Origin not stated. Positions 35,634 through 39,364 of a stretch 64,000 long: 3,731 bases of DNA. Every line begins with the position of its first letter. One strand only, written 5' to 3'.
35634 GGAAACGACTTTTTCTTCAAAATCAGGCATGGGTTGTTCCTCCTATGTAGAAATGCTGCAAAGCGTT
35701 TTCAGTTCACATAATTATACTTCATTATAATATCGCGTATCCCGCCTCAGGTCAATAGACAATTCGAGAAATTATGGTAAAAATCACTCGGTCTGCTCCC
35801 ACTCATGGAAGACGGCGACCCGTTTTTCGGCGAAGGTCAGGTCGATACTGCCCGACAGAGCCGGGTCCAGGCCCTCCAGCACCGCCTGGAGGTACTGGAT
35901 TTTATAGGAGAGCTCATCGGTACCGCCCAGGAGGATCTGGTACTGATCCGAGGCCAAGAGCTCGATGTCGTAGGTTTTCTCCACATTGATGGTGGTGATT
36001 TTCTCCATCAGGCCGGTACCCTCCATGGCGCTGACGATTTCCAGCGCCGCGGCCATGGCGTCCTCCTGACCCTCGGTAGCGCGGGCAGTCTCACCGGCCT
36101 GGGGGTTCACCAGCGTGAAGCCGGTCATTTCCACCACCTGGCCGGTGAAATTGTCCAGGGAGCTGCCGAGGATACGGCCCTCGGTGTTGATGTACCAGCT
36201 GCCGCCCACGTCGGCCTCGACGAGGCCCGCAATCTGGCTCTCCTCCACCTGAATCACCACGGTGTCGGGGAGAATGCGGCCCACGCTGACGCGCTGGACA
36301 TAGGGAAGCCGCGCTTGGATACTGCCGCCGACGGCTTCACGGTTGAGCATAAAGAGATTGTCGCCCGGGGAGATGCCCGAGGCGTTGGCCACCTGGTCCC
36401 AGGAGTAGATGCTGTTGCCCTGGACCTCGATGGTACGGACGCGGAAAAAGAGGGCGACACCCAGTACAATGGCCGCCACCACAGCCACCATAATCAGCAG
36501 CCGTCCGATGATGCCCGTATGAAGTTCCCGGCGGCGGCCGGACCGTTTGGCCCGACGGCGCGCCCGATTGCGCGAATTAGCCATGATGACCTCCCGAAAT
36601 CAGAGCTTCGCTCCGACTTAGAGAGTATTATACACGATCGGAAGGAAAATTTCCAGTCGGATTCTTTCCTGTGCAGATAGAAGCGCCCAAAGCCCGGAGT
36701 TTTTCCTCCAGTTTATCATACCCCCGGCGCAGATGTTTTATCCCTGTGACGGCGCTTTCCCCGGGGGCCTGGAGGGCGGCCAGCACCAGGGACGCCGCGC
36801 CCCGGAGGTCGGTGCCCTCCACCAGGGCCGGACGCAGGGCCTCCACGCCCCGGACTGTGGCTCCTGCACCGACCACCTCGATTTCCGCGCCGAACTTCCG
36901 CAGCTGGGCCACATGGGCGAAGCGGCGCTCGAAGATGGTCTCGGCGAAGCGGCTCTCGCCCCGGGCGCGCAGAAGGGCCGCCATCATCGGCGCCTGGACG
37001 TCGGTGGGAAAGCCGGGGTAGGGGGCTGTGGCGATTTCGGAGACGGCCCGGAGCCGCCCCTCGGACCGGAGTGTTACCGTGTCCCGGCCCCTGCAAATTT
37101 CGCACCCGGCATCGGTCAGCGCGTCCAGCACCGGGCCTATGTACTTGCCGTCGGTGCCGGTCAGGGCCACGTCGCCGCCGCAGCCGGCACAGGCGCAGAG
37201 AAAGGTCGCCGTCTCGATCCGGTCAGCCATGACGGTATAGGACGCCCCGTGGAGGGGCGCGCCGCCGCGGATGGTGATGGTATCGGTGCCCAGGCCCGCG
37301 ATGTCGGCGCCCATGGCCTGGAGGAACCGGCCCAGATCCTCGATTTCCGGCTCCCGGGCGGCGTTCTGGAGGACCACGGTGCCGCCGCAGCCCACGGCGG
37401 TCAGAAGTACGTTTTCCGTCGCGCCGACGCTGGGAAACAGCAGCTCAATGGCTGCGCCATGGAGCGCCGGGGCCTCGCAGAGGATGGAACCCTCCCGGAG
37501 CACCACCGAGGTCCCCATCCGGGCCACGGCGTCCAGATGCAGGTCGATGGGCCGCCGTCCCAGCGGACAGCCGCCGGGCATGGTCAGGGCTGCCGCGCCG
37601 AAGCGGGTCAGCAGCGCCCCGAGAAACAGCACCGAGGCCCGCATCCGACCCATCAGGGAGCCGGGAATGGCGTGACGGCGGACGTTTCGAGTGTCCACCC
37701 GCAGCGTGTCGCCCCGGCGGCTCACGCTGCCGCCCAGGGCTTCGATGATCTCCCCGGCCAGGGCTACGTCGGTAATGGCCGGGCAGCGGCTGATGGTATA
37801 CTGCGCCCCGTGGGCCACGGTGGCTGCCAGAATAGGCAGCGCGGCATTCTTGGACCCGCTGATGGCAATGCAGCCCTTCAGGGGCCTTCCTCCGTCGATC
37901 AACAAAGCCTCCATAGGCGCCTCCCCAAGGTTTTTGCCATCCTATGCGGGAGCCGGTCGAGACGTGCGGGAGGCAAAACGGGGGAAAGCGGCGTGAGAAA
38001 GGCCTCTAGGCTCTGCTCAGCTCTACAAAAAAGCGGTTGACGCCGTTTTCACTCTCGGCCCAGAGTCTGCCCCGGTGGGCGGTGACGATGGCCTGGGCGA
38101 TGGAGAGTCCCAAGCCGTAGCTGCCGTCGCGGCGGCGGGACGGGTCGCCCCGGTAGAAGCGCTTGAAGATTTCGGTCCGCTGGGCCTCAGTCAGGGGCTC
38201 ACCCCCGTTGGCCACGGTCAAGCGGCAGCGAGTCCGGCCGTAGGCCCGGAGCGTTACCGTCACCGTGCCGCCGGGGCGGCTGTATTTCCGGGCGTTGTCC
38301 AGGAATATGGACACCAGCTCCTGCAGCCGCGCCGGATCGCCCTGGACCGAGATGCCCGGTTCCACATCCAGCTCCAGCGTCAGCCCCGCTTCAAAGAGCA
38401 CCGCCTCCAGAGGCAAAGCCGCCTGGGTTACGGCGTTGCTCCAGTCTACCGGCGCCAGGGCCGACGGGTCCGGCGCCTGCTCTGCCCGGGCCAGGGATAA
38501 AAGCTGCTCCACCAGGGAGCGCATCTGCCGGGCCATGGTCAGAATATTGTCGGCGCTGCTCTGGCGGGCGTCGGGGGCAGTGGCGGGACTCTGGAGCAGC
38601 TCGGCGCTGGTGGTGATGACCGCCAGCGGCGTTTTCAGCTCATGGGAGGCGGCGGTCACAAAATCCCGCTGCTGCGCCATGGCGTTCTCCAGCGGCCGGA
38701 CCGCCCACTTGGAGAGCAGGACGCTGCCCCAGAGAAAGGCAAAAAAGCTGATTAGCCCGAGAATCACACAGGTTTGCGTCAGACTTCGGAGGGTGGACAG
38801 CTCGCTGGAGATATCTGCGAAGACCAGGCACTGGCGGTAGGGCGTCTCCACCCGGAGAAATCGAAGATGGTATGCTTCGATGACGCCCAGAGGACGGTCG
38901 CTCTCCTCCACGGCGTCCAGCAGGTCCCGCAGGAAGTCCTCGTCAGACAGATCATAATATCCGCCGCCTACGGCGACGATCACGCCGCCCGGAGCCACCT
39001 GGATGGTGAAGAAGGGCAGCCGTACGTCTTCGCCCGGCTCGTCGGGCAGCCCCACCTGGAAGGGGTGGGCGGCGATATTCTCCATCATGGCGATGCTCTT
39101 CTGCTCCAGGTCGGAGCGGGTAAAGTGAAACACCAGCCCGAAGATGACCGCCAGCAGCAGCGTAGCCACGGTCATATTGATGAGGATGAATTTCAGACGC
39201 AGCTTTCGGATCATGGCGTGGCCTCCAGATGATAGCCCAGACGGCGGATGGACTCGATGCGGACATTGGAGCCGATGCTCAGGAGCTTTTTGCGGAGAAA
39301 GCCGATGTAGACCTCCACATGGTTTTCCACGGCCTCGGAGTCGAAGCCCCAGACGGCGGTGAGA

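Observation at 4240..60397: GTAG-headed palindromic (REP-like) repeat family with compensatory stem variation fills the intergenic DNA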

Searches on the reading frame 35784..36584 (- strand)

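Call 75: search_protein_families(library=pfam, proteins=[window:35784-36584:-], max_evalue=0.00001)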
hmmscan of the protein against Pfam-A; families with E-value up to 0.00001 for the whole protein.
window:35784-36584:- (266 aa): 2 families
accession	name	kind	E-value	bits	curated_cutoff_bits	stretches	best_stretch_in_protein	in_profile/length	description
PF08478.15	POTRA_1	-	3.4e-16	59.8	23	1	47-115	1-68/69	POTRA domain, FtsQ-type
PF03799.20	FtsQ_DivIB_C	-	7.3e-06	27.3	21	0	123-249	4-113/114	Cell division protein FtsQ/DivIB, C-terminal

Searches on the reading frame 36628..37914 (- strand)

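Call 75: search_protein_families(library=pfam, proteins=[window:36628-37914:-], max_evalue=0.00001)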
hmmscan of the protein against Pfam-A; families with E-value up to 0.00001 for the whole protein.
window:36628-37914:- (428 aa): 1 family
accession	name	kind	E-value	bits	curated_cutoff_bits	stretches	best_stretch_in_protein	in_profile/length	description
PF00275.25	EPSP_synthase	-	7.9e-79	265.7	22.8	1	7-406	2-417/417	EPSP synthase (3-phosphoshikimate 1-carboxyvinyltransferase)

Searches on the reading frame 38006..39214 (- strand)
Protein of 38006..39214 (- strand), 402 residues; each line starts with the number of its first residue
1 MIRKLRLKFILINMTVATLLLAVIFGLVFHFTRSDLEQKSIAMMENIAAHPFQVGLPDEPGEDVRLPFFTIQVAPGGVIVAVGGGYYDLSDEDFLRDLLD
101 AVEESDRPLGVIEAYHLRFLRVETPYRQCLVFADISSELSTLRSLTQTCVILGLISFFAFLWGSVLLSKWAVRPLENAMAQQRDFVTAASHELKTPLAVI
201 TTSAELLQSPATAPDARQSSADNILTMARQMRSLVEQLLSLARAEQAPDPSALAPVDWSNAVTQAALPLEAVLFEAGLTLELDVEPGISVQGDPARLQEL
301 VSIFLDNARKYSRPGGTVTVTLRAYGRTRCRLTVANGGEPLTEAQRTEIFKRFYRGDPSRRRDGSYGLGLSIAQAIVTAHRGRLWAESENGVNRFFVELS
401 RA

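Call 75: search_protein_families(library=pfam, proteins=[window:38006-39214:-], max_evalue=0.00001)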
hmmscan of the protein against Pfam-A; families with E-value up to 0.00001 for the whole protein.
window:38006-39214:- (402 aa): 2 families
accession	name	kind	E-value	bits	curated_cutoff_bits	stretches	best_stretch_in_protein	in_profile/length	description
PF02518.31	HATPase_c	-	6.8e-20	72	26.4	1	292-396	1-104/111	Histidine kinase-, DNA gyrase B-, and HSP90-like ATPase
PF00512.31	HisKA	-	5.6e-15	55.6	26.9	1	181-246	1-65/66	His Kinase A (phospho-acceptor) domain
